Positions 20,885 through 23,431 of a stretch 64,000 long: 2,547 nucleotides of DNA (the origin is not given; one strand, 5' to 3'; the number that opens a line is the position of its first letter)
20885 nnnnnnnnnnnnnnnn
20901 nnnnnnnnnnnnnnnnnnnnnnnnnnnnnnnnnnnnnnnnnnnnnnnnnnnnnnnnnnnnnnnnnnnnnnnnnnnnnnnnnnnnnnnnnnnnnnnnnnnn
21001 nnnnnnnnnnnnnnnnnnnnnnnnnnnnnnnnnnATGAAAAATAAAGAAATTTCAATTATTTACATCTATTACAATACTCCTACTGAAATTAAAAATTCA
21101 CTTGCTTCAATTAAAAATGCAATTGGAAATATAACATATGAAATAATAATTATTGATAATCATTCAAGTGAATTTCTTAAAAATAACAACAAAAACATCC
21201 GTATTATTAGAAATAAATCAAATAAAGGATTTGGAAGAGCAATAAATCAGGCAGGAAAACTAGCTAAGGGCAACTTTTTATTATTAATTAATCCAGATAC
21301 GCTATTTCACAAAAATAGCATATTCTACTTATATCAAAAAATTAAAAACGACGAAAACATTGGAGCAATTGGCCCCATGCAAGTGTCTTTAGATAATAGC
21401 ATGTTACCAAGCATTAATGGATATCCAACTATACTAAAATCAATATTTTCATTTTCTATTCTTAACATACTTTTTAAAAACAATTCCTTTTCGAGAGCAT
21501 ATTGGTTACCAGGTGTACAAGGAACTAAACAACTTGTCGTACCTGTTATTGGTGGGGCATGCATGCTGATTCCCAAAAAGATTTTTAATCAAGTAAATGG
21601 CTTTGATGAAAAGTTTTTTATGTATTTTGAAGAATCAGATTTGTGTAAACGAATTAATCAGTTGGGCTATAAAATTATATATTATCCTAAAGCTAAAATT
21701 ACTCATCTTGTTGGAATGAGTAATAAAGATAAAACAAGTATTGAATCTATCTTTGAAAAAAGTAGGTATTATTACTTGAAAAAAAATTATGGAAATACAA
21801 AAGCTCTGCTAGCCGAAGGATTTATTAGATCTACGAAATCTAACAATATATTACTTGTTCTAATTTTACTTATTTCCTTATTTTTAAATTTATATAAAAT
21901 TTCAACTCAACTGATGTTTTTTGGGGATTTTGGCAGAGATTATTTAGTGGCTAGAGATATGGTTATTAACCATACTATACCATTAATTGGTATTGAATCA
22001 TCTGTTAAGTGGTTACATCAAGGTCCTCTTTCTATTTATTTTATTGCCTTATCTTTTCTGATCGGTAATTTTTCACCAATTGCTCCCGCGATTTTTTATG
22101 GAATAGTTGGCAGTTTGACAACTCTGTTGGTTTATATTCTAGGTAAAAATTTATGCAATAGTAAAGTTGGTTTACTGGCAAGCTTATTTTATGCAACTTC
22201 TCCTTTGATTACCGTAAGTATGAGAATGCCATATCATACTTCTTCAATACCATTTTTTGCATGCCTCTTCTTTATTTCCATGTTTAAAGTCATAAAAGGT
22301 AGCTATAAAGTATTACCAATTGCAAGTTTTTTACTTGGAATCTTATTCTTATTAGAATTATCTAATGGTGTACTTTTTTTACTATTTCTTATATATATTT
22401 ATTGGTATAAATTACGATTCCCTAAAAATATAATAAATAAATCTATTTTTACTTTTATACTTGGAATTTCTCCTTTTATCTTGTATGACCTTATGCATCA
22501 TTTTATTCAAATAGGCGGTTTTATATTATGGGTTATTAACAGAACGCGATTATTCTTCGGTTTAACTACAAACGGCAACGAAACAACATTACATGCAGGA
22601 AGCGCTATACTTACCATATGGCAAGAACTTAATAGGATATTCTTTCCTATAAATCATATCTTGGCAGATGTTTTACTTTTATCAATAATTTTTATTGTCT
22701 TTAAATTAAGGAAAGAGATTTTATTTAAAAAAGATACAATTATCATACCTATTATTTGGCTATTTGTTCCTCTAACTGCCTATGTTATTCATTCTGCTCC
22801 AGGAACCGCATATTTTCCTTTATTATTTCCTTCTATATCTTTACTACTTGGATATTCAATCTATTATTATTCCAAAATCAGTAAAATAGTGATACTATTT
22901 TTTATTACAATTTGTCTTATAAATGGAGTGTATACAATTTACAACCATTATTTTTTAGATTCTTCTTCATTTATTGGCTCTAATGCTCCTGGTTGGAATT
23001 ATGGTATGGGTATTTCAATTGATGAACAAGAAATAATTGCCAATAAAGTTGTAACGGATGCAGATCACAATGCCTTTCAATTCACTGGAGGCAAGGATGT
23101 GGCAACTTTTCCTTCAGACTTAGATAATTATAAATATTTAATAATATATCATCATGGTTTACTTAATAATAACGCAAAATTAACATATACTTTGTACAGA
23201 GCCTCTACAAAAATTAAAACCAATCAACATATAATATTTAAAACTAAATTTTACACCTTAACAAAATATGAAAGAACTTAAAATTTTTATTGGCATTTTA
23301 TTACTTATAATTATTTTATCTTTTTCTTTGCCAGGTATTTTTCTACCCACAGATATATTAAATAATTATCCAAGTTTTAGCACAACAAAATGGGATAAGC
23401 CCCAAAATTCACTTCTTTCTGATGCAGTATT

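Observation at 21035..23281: Single polypeptide fusing a GT2 (GT-A) domain to an ArnT/PMT_2-like GT-C membrane domain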

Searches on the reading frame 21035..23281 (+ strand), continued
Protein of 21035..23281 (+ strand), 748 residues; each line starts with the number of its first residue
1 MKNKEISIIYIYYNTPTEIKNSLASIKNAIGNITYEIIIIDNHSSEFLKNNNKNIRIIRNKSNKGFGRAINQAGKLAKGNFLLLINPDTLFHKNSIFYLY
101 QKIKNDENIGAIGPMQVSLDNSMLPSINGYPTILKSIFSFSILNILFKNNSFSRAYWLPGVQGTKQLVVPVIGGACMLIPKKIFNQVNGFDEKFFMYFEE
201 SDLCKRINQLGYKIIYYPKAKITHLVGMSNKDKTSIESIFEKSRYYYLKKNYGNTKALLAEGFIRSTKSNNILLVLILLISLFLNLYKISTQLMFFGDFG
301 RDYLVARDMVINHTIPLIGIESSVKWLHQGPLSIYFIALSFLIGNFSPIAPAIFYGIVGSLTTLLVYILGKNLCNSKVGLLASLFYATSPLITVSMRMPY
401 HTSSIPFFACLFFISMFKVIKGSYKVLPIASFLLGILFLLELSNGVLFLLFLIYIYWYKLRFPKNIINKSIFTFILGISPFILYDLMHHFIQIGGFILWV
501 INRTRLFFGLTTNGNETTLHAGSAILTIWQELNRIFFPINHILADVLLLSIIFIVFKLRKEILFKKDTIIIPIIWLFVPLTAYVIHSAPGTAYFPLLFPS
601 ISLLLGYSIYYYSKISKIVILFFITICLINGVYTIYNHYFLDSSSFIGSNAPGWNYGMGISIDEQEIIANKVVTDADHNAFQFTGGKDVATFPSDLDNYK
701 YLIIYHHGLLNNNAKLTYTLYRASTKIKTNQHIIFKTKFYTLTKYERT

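Call 68: find_encoding_contigs(protein=P0001, flank=1000, max_places=2)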
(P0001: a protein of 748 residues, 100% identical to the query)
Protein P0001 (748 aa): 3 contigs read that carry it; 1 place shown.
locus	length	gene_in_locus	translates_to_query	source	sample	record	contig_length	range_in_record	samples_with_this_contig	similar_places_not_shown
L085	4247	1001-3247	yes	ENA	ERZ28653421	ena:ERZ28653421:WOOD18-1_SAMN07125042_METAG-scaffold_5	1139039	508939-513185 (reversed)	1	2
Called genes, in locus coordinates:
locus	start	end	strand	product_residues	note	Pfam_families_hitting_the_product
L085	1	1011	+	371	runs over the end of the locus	PF13439:Glyco_transf_4 (weak), PF13524:Glyco_trans_1_2 (weak), PF20706:GT4-conflict (weak), PF00534:Glycos_transf_1, PF13692:Glyco_trans_1_4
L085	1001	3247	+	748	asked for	PF00535:Glycos_transf_2, PF13641:Glyco_tranf_2_3, PF02709:Glyco_transf_7C (weak), PF13231:PMT_2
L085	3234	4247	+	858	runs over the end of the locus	PF20176:DUF6541 (weak), PF09586:YfhO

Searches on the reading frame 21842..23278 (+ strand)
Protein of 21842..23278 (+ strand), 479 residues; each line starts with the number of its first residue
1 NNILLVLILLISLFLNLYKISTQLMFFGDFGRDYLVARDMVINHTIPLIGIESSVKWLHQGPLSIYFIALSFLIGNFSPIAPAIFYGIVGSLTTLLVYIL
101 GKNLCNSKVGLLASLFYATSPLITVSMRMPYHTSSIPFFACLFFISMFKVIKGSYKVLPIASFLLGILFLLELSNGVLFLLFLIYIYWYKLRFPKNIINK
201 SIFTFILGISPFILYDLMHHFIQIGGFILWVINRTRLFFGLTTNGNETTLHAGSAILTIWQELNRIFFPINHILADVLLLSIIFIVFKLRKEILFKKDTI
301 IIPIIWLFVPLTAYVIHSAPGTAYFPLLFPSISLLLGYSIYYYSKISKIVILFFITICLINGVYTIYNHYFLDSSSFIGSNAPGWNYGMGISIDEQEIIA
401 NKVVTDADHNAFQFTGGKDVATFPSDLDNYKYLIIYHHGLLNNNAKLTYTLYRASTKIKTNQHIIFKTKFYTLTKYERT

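Call 6: search_solved_structures(query=window:21842-23278:+, max_evalue=10, show_alignments=2)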
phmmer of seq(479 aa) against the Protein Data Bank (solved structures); distinct sequences matched with E-value up to 10: 0.
